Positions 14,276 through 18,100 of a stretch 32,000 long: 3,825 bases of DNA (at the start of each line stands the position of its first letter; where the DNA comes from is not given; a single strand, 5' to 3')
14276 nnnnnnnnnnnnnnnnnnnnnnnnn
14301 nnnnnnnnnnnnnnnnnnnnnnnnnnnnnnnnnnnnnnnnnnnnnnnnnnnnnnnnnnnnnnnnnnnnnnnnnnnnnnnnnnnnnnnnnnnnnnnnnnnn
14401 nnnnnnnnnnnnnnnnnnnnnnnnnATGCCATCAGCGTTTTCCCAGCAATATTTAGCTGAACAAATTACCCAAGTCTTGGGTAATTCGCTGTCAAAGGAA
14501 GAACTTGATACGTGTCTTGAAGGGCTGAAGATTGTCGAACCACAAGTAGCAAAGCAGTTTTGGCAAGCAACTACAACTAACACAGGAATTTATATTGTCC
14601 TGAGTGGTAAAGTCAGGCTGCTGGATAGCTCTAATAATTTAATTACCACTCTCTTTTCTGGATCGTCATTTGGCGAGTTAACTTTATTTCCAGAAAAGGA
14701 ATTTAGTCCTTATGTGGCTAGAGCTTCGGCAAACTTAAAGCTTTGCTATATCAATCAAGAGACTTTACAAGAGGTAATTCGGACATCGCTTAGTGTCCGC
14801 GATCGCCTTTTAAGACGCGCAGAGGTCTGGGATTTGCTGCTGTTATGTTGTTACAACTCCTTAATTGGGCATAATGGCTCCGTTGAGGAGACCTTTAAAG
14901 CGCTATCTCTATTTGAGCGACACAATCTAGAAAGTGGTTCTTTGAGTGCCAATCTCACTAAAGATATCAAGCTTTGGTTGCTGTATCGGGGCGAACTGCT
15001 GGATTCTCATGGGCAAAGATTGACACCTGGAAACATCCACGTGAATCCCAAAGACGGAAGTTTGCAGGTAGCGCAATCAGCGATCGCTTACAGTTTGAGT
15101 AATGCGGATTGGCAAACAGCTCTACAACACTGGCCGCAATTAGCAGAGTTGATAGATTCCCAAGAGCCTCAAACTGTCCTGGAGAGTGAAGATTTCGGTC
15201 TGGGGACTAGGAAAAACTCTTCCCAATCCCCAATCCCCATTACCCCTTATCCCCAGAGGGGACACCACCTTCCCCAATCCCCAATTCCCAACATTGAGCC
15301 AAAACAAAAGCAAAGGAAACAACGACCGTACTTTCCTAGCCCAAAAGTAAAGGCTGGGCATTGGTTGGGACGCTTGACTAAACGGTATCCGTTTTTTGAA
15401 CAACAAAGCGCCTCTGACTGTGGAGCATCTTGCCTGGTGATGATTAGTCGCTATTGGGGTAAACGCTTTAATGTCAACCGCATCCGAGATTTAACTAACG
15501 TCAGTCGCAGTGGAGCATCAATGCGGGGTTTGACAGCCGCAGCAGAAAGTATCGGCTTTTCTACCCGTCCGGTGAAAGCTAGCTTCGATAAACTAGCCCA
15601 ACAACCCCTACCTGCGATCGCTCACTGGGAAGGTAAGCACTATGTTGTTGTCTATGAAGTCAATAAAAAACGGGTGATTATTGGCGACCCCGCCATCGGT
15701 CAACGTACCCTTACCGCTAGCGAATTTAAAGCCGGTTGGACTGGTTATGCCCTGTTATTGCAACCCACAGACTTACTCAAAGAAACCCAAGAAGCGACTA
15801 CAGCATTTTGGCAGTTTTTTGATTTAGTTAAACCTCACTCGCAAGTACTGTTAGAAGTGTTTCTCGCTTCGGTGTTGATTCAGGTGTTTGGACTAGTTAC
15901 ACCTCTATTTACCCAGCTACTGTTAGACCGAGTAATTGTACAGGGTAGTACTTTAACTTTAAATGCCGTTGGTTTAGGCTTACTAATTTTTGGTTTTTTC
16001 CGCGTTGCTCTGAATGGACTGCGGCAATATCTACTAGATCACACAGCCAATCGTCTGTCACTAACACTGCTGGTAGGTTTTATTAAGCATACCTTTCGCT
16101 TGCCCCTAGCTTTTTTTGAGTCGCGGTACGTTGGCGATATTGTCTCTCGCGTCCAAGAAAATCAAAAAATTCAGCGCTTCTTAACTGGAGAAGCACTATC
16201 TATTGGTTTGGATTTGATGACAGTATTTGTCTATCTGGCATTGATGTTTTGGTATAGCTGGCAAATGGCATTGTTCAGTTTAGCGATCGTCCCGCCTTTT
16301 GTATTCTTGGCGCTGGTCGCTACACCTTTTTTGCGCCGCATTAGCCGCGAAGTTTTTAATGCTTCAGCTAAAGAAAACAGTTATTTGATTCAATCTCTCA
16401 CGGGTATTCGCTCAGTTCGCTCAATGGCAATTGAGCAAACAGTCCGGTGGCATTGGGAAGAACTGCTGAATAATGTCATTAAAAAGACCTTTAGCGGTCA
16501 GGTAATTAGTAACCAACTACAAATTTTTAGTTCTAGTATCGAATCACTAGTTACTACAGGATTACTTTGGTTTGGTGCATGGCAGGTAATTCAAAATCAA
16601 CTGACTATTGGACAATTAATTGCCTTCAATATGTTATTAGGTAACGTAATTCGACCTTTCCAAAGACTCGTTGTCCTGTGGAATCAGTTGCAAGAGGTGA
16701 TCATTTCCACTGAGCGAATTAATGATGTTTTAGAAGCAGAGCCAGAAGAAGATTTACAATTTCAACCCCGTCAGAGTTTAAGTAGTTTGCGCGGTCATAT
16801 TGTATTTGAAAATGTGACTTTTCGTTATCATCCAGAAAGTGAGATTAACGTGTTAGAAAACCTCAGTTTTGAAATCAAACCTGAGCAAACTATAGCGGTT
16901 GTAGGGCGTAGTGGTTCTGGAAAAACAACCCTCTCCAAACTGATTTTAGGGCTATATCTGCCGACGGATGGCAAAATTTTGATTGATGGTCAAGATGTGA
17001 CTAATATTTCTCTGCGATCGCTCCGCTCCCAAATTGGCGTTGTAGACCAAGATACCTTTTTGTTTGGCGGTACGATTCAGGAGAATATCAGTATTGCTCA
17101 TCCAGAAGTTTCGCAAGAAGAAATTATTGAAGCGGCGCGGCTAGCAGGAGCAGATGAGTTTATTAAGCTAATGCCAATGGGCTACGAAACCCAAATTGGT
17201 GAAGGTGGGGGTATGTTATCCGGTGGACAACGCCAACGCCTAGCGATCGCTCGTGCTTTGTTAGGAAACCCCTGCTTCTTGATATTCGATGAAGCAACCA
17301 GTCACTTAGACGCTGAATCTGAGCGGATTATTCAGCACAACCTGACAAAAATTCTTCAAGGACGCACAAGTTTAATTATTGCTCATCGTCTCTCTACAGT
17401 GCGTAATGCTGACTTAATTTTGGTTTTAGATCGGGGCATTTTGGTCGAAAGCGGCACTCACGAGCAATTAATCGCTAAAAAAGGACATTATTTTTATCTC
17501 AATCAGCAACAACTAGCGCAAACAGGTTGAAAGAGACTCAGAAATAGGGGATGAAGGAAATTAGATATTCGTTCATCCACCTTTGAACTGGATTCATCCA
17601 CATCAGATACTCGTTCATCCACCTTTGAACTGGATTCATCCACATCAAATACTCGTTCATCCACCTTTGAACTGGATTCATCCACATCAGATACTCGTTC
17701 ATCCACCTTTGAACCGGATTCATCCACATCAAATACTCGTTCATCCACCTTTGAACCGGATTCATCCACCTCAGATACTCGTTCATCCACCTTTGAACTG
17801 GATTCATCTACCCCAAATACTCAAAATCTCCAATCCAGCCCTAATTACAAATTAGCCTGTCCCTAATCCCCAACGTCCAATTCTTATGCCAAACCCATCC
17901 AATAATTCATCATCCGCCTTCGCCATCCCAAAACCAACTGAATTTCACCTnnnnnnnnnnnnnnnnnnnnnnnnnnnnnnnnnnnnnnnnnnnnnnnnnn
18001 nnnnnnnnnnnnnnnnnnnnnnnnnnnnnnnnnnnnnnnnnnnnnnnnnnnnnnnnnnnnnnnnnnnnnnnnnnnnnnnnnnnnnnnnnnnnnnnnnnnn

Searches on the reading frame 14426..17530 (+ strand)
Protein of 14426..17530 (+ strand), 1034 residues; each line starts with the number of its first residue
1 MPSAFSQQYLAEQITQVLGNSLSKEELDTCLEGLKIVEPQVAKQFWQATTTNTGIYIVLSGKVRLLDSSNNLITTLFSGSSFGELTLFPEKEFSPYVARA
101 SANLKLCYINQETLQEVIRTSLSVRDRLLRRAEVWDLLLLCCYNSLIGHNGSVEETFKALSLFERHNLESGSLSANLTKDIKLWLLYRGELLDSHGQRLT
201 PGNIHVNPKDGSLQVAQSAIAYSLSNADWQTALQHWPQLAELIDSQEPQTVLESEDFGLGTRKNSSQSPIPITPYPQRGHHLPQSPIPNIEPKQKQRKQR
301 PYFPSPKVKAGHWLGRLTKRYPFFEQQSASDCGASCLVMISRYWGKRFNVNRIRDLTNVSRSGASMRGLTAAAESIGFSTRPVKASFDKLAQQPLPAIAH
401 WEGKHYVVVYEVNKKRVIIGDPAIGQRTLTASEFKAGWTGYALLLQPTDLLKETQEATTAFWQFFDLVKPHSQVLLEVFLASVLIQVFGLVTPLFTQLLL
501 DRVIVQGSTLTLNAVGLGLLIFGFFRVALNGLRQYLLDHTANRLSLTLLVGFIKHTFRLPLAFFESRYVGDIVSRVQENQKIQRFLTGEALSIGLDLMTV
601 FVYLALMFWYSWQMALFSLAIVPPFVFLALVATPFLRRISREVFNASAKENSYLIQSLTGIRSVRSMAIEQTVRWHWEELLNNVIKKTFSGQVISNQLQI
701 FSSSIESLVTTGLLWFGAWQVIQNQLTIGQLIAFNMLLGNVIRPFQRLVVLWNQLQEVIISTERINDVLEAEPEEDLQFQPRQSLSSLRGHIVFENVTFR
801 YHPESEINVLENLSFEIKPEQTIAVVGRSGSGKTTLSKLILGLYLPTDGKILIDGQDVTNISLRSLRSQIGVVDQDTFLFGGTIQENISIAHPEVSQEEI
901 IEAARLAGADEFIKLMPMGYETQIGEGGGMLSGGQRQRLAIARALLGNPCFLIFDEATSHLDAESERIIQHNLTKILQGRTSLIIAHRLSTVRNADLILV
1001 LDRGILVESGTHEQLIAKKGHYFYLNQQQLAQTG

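Call 7: search_protein_families(library=pfam, proteins=[window:14426-17530:+])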
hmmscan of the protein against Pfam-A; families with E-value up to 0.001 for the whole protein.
window:14426-17530:+ (1034 aa): 5 families
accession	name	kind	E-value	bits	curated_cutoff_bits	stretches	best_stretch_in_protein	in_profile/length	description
PF00664.28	ABC_membrane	-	2.6e-52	178.6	28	1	476-743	2-272/274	ABC transporter transmembrane region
PF03412.21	Peptidase_C39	-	5.6e-41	139.9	22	1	321-448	2-131/133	Peptidase C39 family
PF00005.33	ABC_tran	-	2.2e-35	122.7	25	1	810-959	1-137/137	ABC transporter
PF00027.35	cNMP_binding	-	1.4e-09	38.2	27.5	1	51-120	16-88/89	Cyclic nucleotide-binding domain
PF02463.25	SMC_N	-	3.5e-07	30.3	40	1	849-998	109-208/220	RecF/RecN/SMC N terminal domain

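Call 8: search_protein_families(library=ncbifam, proteins=[window:14426-17530:+])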
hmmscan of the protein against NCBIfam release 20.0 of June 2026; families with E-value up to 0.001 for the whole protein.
window:14426-17530:+ (1034 aa): 190 families (the best 25 are shown)
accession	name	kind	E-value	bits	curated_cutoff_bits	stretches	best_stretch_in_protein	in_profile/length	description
TIGR01846.1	type_I_sec_HlyB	subfamily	2.2e-195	650.9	725.55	1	335-1029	3-692/694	type I secretion system permease/ATPase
TIGR03796.1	NHLM_micro_ABC1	equivalog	3.7e-175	584.1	853.3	1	322-1025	3-708/710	NHLP family bacteriocin export ABC transporter peptidase/permease/ATPase subunit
TIGR01193.1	bacteriocin_ABC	subfamily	9.9e-148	493.7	523.85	1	329-1025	4-705/708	peptide cleavage/export ABC transporter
TIGR03375.1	type_I_sec_LssB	subfamily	4.6e-147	491.2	693.1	1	335-1018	5-691/696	type I secretion system permease/ATPase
TIGR03797.1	NHLM_micro_ABC2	equivalog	2.3e-130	436.2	709.4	1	355-1030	22-686/686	NHLP bacteriocin export ABC transporter permease/ATPase subunit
TIGR02203.1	MsbA_lipidA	equivalog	1.5e-124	416.6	602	1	466-1031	7-571/572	lipid A export permease/ATP-binding protein MsbA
TIGR00958.1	3a01208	subfamily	3.1e-120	402.6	874.6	1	451-1024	139-709/711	antigen peptide transporter 2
TIGR02204.1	MsbA_rel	hypoth_equivalog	1.5e-116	390.3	780.4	1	465-1029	10-575/576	ABC transporter, permease/ATP-binding protein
NF052233.1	CphA_assoc_ABC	equivalog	7.6e-109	365.1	880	1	453-1032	164-746/766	cyanophycin metabolism-associated ABC transporter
NF045513.1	HepA_fam_ABC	equivalog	5.5e-108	362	725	1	514-1029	96-609/610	heterocyst formation ABC transporter subunit HepA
NF008381.0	PRK11176.1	equivalog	3.4e-103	346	867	1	459-1031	11-581/582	lipid A ABC transporter ATP-binding protein/permease MsbA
TIGR01842.1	type_I_sec_PrtD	subfamily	9.3e-100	334.7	510.15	1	473-1018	6-543/544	type I secretion system permease/ATPase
NF010178.0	PRK13657.1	equivalog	5.7e-95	318.9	733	1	461-1029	7-570/588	glucan ABC transporter ATP-binding protein/ permease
NF008055.0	PRK10789.1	equivalog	3.7e-80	270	845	1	481-1028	24-571/590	SmdA family multidrug ABC transporter permease/ATP-binding protein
NF008056.1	PRK10790.1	equivalog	1.4e-77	261.6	746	1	490-1032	40-578/584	SmdB family multidrug efflux ABC transporter permease/ATP-binding protein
NF000474.1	tet_ABC_46_A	exception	3.7e-61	207.3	1250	1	561-1034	103-573/574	tetracycline efflux ABC transporter Tet(46) subunit A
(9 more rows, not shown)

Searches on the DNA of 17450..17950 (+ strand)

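Call 45: search_dna_similar(query=window:17563-17822:+, collection=plasmids, mode=distant, max_rows=40)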
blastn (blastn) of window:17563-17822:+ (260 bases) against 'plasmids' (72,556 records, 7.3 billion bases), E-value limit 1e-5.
No match.

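Call 73: search_rna_families(source=window, start=17450, end=17950, threshold=evalue, max_evalue=1)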
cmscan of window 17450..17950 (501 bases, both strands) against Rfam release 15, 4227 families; matches with E-value up to 1: 0.
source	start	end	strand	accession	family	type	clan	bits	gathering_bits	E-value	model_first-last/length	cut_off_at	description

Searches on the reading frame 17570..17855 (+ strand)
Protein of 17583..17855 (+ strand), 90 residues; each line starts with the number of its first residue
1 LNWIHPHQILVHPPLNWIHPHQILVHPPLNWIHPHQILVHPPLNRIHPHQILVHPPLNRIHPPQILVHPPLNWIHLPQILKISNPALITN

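Call 8: search_protein_families(library=ncbifam, proteins=[window:17583-17855:+])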
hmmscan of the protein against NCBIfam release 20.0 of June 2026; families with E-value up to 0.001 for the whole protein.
window:17583-17855:+ (90 aa): 0 families

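Call 49: find_homologous_proteins(query=window:17570-17821:+, max_evalue=0.00001)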
Query seq(84 aa) (84 aa): 2 proteins with E <= 0.00001 among 2871 candidates.
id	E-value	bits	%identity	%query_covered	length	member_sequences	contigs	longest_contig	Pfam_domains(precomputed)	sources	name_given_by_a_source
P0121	3.5e-10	58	78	60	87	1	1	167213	-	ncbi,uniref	ncbi:hypothetical protein [Nostoc sp.]|uniref:hypothetical protein n=1 Tax=Nostoc sp. TaxID=1180 Rep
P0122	7.7e-9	53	75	57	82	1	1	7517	PF18331.7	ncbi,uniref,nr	ncbi:hypothetical protein IQ229_06060 [Nostoc cf. edaphicum LEGE 07299]|uniref:Uncharacterized prote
